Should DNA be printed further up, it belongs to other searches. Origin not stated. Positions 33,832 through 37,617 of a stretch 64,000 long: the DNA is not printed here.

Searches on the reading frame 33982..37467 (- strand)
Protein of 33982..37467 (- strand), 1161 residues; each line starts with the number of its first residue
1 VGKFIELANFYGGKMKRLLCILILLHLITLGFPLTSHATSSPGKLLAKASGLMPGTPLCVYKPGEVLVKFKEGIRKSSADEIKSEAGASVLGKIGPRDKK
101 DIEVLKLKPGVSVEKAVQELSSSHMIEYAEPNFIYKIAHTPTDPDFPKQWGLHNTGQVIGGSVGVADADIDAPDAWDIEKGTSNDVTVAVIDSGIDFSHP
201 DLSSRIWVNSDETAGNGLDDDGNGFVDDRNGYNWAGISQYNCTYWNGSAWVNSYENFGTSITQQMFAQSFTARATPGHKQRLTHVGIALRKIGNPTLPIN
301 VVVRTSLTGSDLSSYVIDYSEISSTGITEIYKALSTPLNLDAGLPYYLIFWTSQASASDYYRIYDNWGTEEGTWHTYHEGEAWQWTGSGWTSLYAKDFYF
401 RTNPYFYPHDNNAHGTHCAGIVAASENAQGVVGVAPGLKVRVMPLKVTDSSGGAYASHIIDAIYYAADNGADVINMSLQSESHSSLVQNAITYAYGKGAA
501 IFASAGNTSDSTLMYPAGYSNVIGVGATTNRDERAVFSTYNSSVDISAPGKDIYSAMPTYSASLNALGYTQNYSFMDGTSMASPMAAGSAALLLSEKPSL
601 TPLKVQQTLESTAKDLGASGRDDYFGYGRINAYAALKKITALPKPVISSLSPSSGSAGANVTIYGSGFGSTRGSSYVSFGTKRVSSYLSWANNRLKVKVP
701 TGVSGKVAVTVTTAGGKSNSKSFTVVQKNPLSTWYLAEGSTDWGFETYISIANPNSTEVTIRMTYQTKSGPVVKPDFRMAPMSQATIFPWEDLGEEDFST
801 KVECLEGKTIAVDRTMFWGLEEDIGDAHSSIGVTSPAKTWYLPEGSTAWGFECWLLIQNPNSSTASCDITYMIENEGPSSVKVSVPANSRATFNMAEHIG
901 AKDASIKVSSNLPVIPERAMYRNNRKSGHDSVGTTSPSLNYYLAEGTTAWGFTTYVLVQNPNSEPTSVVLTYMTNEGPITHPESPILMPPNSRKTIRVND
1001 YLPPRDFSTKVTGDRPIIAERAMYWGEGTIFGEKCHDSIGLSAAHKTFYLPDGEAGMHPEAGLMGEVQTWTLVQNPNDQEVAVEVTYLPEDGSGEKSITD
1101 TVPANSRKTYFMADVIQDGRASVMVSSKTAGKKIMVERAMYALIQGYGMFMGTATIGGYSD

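Call 14: search_protein_families(library=pfam, proteins=[window:33982-37467:-], max_evalue=0.001)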
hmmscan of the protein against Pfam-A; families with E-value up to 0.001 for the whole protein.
window:33982-37467:- (1161 aa): 4 families
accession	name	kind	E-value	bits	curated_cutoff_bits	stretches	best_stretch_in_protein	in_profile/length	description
PF00082.27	Peptidase_S8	-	4.2e-58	197.4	21.8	1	184-628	2-288/288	Subtilase family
PF18986.5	DUF5719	-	9.1e-15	55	26.2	1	935-1001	47-114/319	Family of unknown function (DUF5719)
PF01833.30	TIG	-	6.7e-14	52.1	20.9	1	645-724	1-83/84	IPT/TIG domain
PF22148.1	Fervidolysin_NPro-like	-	9.6e-13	48.8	21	1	61-132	15-81/81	Fervidolysin N-terminal prodomain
